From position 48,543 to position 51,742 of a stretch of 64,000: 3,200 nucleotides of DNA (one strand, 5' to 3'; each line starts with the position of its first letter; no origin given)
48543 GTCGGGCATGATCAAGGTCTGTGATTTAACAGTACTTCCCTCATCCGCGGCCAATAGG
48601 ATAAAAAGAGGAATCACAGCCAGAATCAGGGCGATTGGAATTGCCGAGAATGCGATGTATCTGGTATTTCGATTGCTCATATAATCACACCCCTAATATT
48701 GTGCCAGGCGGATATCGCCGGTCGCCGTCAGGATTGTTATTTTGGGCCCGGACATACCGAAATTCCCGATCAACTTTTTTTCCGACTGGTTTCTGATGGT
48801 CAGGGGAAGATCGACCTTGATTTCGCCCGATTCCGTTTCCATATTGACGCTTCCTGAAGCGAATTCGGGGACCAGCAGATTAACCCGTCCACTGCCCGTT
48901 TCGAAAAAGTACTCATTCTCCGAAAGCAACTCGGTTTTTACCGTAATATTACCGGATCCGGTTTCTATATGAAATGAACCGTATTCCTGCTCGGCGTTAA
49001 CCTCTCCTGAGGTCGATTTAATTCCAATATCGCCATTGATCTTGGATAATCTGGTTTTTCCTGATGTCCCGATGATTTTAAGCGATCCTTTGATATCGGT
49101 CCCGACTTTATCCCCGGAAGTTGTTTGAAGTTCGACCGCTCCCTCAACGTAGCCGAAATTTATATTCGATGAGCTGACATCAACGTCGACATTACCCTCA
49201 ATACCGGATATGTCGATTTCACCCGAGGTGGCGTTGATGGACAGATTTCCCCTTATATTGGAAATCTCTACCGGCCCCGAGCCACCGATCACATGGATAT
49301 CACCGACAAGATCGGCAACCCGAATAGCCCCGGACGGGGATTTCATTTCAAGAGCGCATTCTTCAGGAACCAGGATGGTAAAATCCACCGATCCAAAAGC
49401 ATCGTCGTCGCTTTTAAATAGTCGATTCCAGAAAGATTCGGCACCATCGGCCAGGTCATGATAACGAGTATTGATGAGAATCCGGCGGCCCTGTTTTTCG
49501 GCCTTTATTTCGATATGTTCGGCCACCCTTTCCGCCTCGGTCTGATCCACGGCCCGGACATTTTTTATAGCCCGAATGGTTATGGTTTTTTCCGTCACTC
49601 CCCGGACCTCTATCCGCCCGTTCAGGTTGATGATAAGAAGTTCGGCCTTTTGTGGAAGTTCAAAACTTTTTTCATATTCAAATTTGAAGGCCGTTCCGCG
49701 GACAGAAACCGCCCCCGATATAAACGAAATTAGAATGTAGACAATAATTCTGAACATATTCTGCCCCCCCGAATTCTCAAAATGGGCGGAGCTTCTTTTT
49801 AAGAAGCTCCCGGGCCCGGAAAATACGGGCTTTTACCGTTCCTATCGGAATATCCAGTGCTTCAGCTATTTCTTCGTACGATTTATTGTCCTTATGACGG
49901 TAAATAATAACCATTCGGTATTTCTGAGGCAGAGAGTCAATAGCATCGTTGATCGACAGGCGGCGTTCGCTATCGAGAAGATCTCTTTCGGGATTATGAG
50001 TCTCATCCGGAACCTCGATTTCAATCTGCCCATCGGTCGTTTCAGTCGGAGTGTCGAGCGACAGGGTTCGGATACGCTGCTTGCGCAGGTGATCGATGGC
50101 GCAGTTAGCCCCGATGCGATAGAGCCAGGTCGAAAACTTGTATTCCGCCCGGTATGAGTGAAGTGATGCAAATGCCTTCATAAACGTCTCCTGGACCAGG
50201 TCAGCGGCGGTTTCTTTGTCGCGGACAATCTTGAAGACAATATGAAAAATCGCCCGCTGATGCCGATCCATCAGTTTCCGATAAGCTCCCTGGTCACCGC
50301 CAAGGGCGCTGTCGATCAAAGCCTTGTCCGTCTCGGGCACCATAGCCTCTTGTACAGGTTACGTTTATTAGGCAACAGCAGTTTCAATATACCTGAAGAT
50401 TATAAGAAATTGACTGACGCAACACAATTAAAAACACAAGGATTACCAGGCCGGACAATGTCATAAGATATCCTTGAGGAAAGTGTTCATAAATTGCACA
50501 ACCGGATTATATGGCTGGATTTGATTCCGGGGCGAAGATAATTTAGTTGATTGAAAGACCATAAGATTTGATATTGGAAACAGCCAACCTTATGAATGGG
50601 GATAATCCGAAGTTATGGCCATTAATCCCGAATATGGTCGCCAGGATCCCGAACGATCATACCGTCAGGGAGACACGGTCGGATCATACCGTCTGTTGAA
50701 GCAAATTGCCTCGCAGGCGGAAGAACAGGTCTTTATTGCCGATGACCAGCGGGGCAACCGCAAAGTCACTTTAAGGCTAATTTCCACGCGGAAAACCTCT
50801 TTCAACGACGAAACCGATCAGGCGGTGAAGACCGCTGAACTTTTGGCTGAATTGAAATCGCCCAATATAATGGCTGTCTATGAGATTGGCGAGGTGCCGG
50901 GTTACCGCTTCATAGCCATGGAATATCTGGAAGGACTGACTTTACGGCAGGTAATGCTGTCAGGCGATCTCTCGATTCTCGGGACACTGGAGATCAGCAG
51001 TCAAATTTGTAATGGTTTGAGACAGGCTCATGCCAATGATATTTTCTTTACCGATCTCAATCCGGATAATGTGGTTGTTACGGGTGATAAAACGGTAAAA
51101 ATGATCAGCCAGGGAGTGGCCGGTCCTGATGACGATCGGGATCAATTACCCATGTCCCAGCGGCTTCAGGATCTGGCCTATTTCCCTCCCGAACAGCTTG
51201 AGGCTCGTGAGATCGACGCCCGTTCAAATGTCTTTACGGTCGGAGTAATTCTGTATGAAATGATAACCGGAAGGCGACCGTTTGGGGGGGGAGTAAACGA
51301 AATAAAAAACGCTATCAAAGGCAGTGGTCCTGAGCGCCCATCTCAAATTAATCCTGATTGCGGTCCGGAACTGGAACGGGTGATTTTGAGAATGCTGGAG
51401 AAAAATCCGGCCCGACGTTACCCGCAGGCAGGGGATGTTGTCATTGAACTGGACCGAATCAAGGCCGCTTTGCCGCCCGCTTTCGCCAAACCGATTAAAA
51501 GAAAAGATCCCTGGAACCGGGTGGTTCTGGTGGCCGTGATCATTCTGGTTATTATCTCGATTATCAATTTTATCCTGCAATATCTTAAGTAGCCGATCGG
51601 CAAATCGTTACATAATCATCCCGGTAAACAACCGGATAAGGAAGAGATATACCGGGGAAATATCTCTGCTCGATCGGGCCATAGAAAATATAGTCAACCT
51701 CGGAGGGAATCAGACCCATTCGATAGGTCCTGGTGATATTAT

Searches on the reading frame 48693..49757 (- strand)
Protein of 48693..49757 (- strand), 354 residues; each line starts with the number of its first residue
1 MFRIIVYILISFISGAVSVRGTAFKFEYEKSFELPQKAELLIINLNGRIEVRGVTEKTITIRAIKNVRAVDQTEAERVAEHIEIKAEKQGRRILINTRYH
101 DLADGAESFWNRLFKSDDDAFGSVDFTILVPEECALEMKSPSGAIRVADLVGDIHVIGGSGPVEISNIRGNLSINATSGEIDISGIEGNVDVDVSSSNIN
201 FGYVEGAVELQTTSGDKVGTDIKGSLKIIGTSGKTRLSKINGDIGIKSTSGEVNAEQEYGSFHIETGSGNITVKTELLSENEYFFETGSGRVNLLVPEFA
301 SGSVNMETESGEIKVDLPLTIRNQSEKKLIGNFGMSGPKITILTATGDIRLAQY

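Call 47: search_protein_families(library=pfam, proteins=[window:48693-49757:-], max_evalue=0.00001)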
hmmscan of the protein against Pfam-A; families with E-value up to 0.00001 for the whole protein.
window:48693-49757:- (354 aa): 1 family
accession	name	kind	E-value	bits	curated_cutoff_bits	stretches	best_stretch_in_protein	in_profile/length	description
PF13349.12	DUF4097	-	1.4e-19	70.9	22.9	2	190-351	80-246/247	Toastrack DUF4097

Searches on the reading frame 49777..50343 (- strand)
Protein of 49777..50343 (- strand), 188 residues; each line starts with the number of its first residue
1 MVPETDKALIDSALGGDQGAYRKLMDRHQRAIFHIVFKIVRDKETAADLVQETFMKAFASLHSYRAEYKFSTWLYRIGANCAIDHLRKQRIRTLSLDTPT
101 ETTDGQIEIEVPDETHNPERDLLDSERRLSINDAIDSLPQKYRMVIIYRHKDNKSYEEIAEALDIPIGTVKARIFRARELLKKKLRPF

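Call 48: search_protein_families(library=pfam, proteins=[window:49777-50343:-], max_evalue=0.00001)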
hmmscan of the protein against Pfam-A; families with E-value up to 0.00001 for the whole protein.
window:49777-50343:- (188 aa): 3 families
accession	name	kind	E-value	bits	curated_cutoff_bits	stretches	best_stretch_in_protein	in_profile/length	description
PF04542.20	Sigma70_r2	-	5.2e-19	68.3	24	1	24-90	1-69/71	Sigma-70 region 2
PF08281.18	Sigma70_r4_2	-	3.1e-16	59.2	25.7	1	129-181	2-54/54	Sigma-70, region 4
PF04545.22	Sigma70_r4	-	1.6e-11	43.9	24.1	1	134-183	1-50/50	Sigma-70, region 4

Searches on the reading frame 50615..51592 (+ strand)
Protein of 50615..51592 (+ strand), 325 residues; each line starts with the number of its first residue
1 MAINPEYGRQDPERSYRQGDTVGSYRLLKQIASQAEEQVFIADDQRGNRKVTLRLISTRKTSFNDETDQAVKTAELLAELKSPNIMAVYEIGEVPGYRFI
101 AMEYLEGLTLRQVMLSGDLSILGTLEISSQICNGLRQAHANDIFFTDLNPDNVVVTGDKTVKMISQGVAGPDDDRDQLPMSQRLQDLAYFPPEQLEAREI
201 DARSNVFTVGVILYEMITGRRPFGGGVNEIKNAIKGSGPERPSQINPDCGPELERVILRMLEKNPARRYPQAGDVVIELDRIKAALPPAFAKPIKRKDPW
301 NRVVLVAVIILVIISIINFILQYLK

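Call 48: search_protein_families(library=pfam, proteins=[window:50615-51592:+], max_evalue=0.00001)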
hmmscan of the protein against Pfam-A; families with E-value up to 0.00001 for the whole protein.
window:50615-51592:+ (325 aa): 2 families
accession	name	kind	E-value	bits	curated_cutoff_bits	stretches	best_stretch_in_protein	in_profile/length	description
PF00069.31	Pkinase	-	2.2e-27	96.6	31.7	1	38-269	14-252/263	Protein kinase domain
PF07714.23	PK_Tyr_Ser-Thr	-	3.8e-20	72.7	23.1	1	44-268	24-248/258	Protein tyrosine and serine/threonine kinase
